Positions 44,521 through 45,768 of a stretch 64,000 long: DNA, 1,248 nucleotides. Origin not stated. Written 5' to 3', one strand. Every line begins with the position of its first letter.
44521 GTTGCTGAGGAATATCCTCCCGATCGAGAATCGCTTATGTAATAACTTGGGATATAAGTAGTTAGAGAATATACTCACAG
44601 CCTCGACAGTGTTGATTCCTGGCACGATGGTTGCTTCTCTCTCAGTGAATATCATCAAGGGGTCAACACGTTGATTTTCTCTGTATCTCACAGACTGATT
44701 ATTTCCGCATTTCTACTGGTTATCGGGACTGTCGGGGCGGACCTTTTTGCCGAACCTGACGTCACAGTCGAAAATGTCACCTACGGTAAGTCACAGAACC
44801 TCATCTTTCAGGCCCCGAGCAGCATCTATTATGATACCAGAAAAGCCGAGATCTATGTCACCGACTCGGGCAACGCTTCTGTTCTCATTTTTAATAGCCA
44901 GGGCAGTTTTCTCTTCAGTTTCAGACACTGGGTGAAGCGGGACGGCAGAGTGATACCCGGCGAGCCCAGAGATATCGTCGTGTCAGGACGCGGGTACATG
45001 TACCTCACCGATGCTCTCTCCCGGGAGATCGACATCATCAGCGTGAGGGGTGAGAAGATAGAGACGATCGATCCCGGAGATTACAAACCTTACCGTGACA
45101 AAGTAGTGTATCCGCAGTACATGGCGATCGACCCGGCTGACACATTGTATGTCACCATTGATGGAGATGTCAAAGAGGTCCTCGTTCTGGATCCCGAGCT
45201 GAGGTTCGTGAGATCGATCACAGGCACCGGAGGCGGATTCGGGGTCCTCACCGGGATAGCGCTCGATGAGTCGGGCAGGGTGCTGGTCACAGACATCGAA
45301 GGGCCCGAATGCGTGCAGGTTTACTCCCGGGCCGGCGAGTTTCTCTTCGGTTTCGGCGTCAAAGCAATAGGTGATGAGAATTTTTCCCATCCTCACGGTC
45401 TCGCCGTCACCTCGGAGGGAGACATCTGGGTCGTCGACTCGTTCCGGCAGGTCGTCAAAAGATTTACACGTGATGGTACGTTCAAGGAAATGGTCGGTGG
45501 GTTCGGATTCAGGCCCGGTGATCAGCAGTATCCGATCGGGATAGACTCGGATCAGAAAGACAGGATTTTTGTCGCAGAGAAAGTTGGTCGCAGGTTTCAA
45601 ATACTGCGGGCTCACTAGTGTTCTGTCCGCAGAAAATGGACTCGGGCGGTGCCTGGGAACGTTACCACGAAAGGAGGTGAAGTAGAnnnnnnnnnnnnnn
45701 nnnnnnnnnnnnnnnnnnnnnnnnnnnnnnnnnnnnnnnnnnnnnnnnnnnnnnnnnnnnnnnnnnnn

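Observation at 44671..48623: Three secreted NHL-repeat beta-propeller paralogs interleaved with multihaem cytochromes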

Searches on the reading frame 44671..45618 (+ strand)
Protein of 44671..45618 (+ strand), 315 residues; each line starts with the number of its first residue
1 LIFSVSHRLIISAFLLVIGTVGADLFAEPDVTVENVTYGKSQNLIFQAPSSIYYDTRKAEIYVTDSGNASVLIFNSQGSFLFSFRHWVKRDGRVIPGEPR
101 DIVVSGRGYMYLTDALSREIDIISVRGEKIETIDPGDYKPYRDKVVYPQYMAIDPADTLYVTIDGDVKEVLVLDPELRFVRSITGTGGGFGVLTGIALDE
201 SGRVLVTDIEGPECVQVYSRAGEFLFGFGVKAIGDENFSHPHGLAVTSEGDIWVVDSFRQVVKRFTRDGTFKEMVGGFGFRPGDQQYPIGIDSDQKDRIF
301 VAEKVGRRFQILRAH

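Call 3: search_protein_families(library=pfam, proteins=[window:44671-45618:+], max_evalue=0.01)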
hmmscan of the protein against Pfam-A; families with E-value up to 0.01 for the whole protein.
window:44671-45618:+ (315 aa): 4 families
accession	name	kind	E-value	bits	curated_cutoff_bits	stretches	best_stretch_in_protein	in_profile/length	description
PF01436.27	NHL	-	1.2e-19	69.7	20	1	238-257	1-20/28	NHL repeat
PF08450.18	SGL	-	0.00016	21.8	26.3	0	239-273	184-218/246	SMP-30/Gluconolactonase/LRE-like region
PF17170.10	DUF5128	-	0.0026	17.5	22.9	0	59-82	54-77/321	6-bladed beta-propeller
PF25021.1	TEN_NHL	-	0.0031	17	27.1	0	227-279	131-180/357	Teneurin NHL domain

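Call 13: search_solved_structures(query=window:44671-45618:+, max_evalue=0.1)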
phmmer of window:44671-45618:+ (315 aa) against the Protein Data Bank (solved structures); distinct sequences matched with E-value up to 0.1: 48.
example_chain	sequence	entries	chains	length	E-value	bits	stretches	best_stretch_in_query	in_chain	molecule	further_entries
7qrv_A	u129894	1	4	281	3.1e-29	105.7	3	187-277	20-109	Tripartite motif-containing protein 2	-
7b96_A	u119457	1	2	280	3.6e-29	105.5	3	187-277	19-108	Isoform 2 of Tripartite motif-containing protein 2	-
7qrw_A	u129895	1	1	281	4.4e-29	105.2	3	186-277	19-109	Isoform 4 of Tripartite motif-containing protein 3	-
7b2r_A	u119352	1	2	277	5.4e-29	104.9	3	187-277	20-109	Tripartite motif-containing protein 2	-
8j72_A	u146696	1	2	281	2.4e-25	92.9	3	159-257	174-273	E3 ubiquitin-protein ligase TRIM71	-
9jur_A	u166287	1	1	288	4e-25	92.2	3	160-257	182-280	E3 ubiquitin-protein ligase TRIM71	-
7qrx_A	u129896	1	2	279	4.3e-25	92.1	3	160-257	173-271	E3 ubiquitin-protein ligase TRIM71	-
6fpt_A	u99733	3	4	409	1.4e-24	90.4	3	218-312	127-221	E3 ubiquitin-protein ligase TRIM71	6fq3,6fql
6d69_A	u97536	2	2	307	1.6e-24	90.3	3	162-312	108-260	NHL Repeat Region of D. melanogaster Thin | Thin, isoform D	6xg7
5ex7_A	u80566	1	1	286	1.8e-14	57.2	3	195-304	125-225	Brain tumor protein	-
4zlr_A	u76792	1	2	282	1.8e-14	57.2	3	195-304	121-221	Brain tumor protein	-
1q7f_A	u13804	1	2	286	1.9e-14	57.1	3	195-304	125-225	brain tumor CG10719-PA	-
6i3b_A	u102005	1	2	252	3e-11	46.6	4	148-263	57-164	cPizza6-AYW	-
6i38_A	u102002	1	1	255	3.5e-11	46.4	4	148-263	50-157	nv2Pizza6-AYW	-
6i37_A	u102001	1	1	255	5.6e-11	45.7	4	148-263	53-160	nv1Pizza6-AYW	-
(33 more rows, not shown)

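Call 21: find_homologous_proteins(query=window:44671-45618:+, max_evalue=0.00001)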
Query window:44671-45618:+ (315 aa): 28 proteins with E <= 0.00001 among 2307 candidates.
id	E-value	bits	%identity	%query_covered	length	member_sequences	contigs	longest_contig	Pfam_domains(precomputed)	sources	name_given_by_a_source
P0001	2.5e-206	702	100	100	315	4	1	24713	PF01436.28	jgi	-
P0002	1.2e-123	431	64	92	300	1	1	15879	PF01436.28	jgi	jgi:DNA-binding beta-propeller fold protein YncE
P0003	2.5e-122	426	64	97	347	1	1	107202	PF01436.28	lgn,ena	-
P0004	4.3e-119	416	59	96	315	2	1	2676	PF24684.2,PF01436.28,PF08450.19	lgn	-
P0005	2.2e-117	410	64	90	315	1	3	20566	PF01436.28,PF08450.19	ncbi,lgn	ncbi:MAG: NHL repeat-containing protein [Candidatus Glassbacteria bacterium]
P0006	7.8e-117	408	63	92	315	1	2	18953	PF01436.28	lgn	-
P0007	3.0e-76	275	48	88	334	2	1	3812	PF01436.28,PF06739.18,PF08450.19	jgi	-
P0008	1.8e-73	266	45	90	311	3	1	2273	PF17170.11,PF01731.27,PF20067.6,PF01436.28,PF25021.2,PF06739.18,PF08450.19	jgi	-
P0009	1.6e-52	197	37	90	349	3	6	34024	PF01436.28,PF08450.19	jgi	jgi:DNA-binding beta-propeller fold protein YncE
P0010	1.9e-50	190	38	98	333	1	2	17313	PF17170.11,PF01436.28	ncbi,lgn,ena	-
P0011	9.2e-49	185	36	97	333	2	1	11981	PF17170.11,PF01436.28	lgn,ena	-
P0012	7.3e-20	90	27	84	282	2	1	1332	PF06977.18,PF13449.13,PF20067.6,PF24684.2,PF01436.28,PF25021.2,PF06739.18,PF08450.19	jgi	jgi:sugar lactone lactonase YvrE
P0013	2.3e-18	85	28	89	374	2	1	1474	PF06977.18,PF17170.11,PF01731.27,PF22807.3,PF24684.2,PF01436.28,PF25021.2,PF06739.18,PF08450.19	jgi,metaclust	metaclust:\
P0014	8.0e-16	77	29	53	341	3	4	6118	PF17170.11,PF01731.27,PF01436.28,PF25021.2,PF08450.19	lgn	-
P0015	3.9e-15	74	29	38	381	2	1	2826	PF17170.11,PF23381.2,PF01436.28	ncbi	-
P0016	4.3e-15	74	27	83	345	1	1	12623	PF17170.11,PF01731.27,PF22807.3,PF01436.28,PF25021.2,PF06739.18,PF08450.19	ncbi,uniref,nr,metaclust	ncbi:MAG: hypothetical protein A2Y62_18330 [Candidatus Fischerbacteria bacterium RBG_13_37_8]|uniref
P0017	6.5e-15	74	28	63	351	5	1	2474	PF17170.11,PF01731.27,PF24684.2,PF01436.28,PF25021.2,PF08450.19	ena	-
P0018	2.8e-14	71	29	40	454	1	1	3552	PF13414.13,PF17170.11,PF13449.13,PF01436.28,PF25021.2,PF06739.18,PF07719.24,PF08450.19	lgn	-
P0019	6.6e-14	70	26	73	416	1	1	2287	PF17170.11,PF01436.28,PF25021.2,PF08450.19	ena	-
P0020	8.0e-11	60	26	83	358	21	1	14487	PF17170.11,PF01436.28,PF06739.18,PF08450.19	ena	-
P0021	2.7e-10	58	31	40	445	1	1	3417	PF17170.11,PF01436.28,PF06739.18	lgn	-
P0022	1.6e-8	53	28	61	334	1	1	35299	PF17170.11,PF01436.28,PF25021.2,PF08450.19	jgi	jgi:streptogramin lyase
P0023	1.2e-7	50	31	43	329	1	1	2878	PF24684.2,PF01436.28,PF25021.2,PF08450.19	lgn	-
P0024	7.7e-7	47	28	72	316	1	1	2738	PF06977.18,PF17170.11,PF24684.2,PF01436.28,PF25021.2,PF06739.18,PF08450.19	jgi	jgi:DNA-binding beta-propeller fold protein YncE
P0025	9.1e-7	47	24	67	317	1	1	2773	PF01436.28,PF25021.2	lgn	-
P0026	2.1e-6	46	28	43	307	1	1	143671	PF24684.2,PF01436.28,PF25021.2,PF08450.19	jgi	jgi:DNA-binding beta-propeller fold protein YncE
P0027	2.8e-6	45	26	24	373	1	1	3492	PF17170.11,PF13449.13,PF24684.2,PF01436.28,PF25021.2,PF06739.18,PF08450.19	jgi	jgi:DNA-binding beta-propeller fold protein YncE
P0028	5.5e-6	44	24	86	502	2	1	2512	PF17170.11,PF01436.28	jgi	-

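Call 22: find_encoding_contigs(protein=P0003, flank=10000, max_places=2)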
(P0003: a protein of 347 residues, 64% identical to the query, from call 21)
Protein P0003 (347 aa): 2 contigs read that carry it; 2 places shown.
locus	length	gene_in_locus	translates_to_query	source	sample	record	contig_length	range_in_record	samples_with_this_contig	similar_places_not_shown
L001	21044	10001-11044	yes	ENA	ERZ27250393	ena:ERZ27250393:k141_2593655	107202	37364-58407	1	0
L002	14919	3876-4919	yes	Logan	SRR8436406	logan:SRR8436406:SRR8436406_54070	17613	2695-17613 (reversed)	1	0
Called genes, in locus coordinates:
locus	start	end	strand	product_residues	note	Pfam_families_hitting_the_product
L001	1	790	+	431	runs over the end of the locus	PF13623:SurA_N_2, PF13624:SurA_N_3, PF09312:SurA_N, PF13145:Rotamase_2, PF13616:Rotamase_3, PF00639:Rotamase, PF13616:Rotamase_3, PF00639:Rotamase, +1 more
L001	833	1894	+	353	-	PF04166:PdxA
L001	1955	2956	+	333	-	PF17957:Big_7, PF00561:Abhydrolase_1 (weak), PF12697:Abhydrolase_6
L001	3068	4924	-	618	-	PF09699:Paired_CXXCH_1 (faint), PF13435:Cytochrome_C554 (faint), PF14522:Cytochrome_C7 (faint), PF22113:Mtrc-MtrF_II-IV_dom (faint), PF13860:FlgD_ig, PF18962:Por_Secre_tail (weak)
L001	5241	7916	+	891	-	PF08448:PAS_4 (weak), PF08448:PAS_4, PF13426:PAS_9 (weak), PF08448:PAS_4, PF00989:PAS, PF13426:PAS_9, PF00512:HisKA, PF02518:HATPase_c, +4 more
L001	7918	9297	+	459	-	PF00072:Response_reg, PF00158:Sigma54_activat, PF14532:Sigma54_activ_2, PF07728:AAA_5, PF25601:AAA_lid_14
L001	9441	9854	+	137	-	PF00072:Response_reg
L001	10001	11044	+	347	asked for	PF01436:NHL (faint)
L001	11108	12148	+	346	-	PF14522:Cytochrome_C7 (faint), PF22678:Cytochrom_c_NrfB-like (faint), PF09699:Paired_CXXCH_1 (faint)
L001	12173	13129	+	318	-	PF01436:NHL (faint), PF08450:SGL (faint)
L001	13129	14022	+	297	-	-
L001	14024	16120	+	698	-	PF14522:Cytochrome_C7 (faint), PF14537:Cytochrom_c3_2 (faint), PF09699:Paired_CXXCH_1 (faint)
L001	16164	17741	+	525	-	-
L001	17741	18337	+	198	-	-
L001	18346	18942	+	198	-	PF03783:CsgG (faint)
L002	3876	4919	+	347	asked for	PF01436:NHL (faint)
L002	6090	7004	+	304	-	PF01436:NHL (faint), PF08450:SGL (faint)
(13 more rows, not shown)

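Call 23: find_encoding_contigs(protein=P0005, flank=10000, max_places=2)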
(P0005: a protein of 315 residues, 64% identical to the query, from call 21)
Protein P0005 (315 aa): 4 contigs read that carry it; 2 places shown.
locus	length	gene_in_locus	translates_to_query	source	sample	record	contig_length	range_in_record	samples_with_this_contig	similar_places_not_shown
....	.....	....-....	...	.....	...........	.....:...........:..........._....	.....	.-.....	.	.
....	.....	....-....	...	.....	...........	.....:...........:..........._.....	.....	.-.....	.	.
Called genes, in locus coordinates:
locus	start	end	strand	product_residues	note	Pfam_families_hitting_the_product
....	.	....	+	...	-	?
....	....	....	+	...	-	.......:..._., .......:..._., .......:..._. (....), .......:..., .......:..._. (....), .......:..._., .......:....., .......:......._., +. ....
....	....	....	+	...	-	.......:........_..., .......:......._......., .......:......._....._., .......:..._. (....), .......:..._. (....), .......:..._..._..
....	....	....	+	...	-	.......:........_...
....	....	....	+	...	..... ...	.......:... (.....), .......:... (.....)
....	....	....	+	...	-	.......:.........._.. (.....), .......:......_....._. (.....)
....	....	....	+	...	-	-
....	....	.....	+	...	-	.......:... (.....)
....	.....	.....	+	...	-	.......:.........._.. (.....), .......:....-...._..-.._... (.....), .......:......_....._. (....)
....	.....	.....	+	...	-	-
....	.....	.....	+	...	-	-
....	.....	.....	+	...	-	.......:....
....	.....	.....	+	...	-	-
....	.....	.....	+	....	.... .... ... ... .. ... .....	-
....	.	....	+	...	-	?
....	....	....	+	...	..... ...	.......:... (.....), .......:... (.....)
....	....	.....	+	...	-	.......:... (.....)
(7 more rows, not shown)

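Call 24: find_encoding_contigs(protein=P0009, flank=10000, max_places=2)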
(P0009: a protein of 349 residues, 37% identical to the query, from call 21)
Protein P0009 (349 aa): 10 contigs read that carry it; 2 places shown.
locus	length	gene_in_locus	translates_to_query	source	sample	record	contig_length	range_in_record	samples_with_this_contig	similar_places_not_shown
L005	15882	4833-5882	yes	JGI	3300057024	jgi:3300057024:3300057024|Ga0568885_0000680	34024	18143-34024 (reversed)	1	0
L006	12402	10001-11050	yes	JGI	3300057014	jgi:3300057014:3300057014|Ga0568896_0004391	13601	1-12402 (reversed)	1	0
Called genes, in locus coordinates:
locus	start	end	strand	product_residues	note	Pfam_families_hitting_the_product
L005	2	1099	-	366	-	?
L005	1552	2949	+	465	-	PF05201:GlutR_N, PF01488:Shikimate_DH, PF03807:F420_oxidored (weak), PF13241:NAD_binding_7 (weak), PF00745:GlutR_dimer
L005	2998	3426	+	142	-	PF13435:Cytochrome_C554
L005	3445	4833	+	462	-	PF14522:Cytochrome_C7 (faint), PF22113:Mtrc-MtrF_II-IV_dom (faint), PF02085:Cytochrom_CIII (faint), PF09699:Paired_CXXCH_1, PF14537:Cytochrom_c3_2 (weak), PF09699:Paired_CXXCH_1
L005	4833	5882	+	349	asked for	PF01436:NHL (faint), PF08450:SGL (faint)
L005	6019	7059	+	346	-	PF22113:Mtrc-MtrF_II-IV_dom (faint), PF09699:Paired_CXXCH_1 (faint), PF14522:Cytochrome_C7 (faint)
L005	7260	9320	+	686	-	PF00930:DPPIV_N (faint), PF07676:PD40 (faint), PF23381:Beta-prop_IFT122_1st (faint), PF25174:Beta-prop_THOC3 (faint), PF25460:Beta-prop_Aladin (faint), PF26549:Tricorn_N (weak), PF26550:Tricorn_2nd (weak)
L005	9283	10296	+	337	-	PF13449:Phytase-like (faint), PF06977:SdiA-regulated (faint), PF08450:SGL (faint), PF20067:SSL_N (faint), PF01436:NHL (faint), PF06739:SBBP (faint), PF17170:DUF5128 (weak)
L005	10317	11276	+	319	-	PF14522:Cytochrome_C7 (faint), PF09699:Paired_CXXCH_1 (faint)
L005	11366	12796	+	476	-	PF14537:Cytochrom_c3_2 (faint), PF14522:Cytochrome_C7 (faint), PF09699:Paired_CXXCH_1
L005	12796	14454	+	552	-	-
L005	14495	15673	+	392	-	-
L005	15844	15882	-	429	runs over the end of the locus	PF00202:Aminotran_3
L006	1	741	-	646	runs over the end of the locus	?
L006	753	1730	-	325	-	PF22113:Mtrc-MtrF_II-IV_dom (faint), PF14522:Cytochrome_C7 (faint), PF14537:Cytochrom_c3_2 (faint), PF22678:Cytochrom_c_NrfB-like (faint), PF09699:Paired_CXXCH_1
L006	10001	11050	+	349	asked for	PF01436:NHL (faint), PF08450:SGL (faint)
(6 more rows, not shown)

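Call 25: find_encoding_contigs(protein=P0010, flank=10000, max_places=2)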
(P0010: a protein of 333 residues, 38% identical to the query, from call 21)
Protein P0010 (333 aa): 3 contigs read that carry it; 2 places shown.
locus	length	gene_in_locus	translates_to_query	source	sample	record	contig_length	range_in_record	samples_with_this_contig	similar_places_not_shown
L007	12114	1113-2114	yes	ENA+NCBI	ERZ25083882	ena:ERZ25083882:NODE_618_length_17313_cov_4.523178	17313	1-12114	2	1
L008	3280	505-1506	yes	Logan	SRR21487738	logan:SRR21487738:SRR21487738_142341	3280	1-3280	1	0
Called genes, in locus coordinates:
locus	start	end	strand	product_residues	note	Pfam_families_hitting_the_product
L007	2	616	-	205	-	?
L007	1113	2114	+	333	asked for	PF01436:NHL (faint), PF17170:DUF5128 (faint)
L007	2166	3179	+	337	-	PF22113:Mtrc-MtrF_II-IV_dom (faint), PF14522:Cytochrome_C7 (faint), PF09699:Paired_CXXCH_1 (faint), PF14537:Cytochrom_c3_2 (faint)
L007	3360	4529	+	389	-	PF22113:Mtrc-MtrF_II-IV_dom (faint), PF09699:Paired_CXXCH_1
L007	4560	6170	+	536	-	-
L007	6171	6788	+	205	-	-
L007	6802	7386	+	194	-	PF03783:CsgG (faint), PF13036:LpoB (weak)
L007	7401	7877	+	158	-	-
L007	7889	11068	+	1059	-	PF09699:Paired_CXXCH_1, PF09699:Paired_CXXCH_1, PF14537:Cytochrom_c3_2 (weak), PF09699:Paired_CXXCH_1, PF14537:Cytochrom_c3_2 (weak), PF09699:Paired_CXXCH_1, PF14537:Cytochrom_c3_2 (weak), PF09699:Paired_CXXCH_1, +4 more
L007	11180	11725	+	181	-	PF14522:Cytochrome_C7 (faint), PF09699:Paired_CXXCH_1, PF14537:Cytochrom_c3_2 (weak), PF09699:Paired_CXXCH_1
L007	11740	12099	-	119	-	-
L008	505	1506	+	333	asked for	PF01436:NHL (faint), PF17170:DUF5128 (faint)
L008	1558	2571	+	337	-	PF22113:Mtrc-MtrF_II-IV_dom (faint), PF14522:Cytochrome_C7 (faint), PF09699:Paired_CXXCH_1 (faint), PF14537:Cytochrom_c3_2 (faint)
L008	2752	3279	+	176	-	?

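Call 79: predict_structure(alignment_id=A2)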
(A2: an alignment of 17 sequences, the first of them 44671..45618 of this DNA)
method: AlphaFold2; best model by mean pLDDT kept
length: 315 residues; sequences in the alignment: 17
mean_pLDDT: 92.3   pTM: 0.87
mean pLDDT of the five models: 92.3, 91.8, 91.7, 91.3, 91.3
residues with pLDDT >= 90: 266; 70-90: 27; 50-70: 18; < 50: 4
segments of 3 or more residues with pLDDT < 50: 1-3
pLDDT, mean of each block of 10 residues (from residue 1): 61 72 58 92 80 97 97 96 94 95 97 96 95 96 96 98 97 98 91 97 97 97 97 95 96 97 97 93 94 97 96 94
secondary structure, 60 per line:
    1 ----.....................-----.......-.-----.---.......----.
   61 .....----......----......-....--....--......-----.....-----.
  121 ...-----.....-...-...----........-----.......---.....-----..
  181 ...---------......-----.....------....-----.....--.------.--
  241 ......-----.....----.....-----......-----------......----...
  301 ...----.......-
elements in order: H5-25 E31-37 E49-55 E60-65 E70-75 E80-85 E87-90 E93-96 E99-104 E110-114 E120-123 E129-133 E146-153 E159-165 E169-173 E179-183 E193-198 E204-208 E215-218 E224-228 E241-246 E252-256 E261-265 E271-276 E288-293 E298-303 E308-314

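Call 81: fold_search(model_id=the predicted structure, library=pdb)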
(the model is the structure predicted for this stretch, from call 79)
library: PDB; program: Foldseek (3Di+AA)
matches with E <= 10: 1782; with E <= 0.001: 1378
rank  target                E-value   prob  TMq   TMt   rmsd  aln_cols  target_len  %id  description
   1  7qrw                  1.4e-18  1.00  0.74  0.84   3.1       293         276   24  Crystal structure of NHL domain of TRIM3 (released 2022-05-04)
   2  7qrv_B                8.9e-18  1.00  0.75  0.84   3.4       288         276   22  Crystal structure of NHL domain of TRIM2 (full C-terminal) (released 2022-05-04)
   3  8j72_B                1.3e-17  1.00  0.73  0.83   4.2       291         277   22  Crystal structure of mammalian Trim71 in complex with lncRNA Trincr1 (released 2024-03-06)
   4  7b2r_A                1.5e-17  1.00  0.75  0.84   3.4       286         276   22  Crystal structure of NHL domain of TRIM2 (released 2021-01-13)
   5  7qrv_D                1.6e-17  1.00  0.74  0.82   3.4       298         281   22  Crystal structure of NHL domain of TRIM2 (full C-terminal) (released 2022-05-04)
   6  6d69                  2.0e-17  1.00  0.77  0.83   3.2       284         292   23  Crystal Structure of the NHL Repeat Region of D. melanogaster Thin (released 2019-04-24)
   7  7qrv_A                2.8e-17  1.00  0.74  0.84   3.6       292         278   23  Crystal structure of NHL domain of TRIM2 (full C-terminal) (released 2022-05-04)
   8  7b96_A                4.3e-17  1.00  0.73  0.81   4.0       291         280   23  NHL domain of human TRIM2 (released 2022-01-12)
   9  6xg7                  4.5e-17  1.00  0.75  0.82   3.3       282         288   23  1.3 A Resolution Structure of the of the NHL Repeat Region of D. melanogaster Thin (released 2020-12-16)
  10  6fpt_B                5.0e-17  1.00  0.74  0.61   3.5       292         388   21  Crystal structure of Danio rerio Lin41 filamin-NHL domains (released 2018-05-09)
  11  7qrx_A                9.4e-17  1.00  0.72  0.81   3.5       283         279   22  Crystal structure of NHL domain of TRIM71 (released 2022-05-04)
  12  6fq3_A                9.9e-17  1.00  0.75  0.61   3.4       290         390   21  Crystal structure of Danio rerio Lin41 filamin-NHL domains in complex with lin-29A 5'UTR 13mer RNA (released 2018-05-09)
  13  7b2r_B                1.2e-16  1.00  0.75  0.85   3.3       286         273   22  Crystal structure of NHL domain of TRIM2 (released 2021-01-13)
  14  8j72_A                4.8e-16  1.00  0.73  0.83   3.4       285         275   22  Crystal structure of mammalian Trim71 in complex with lncRNA Trincr1 (released 2024-03-06)
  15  9jur                  7.6e-16  1.00  0.72  0.82   3.5       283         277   22  Crystal Structure of NHL domain of human E3 ubiquitin-protein ligase TRIM71 (released 2025-04-30)
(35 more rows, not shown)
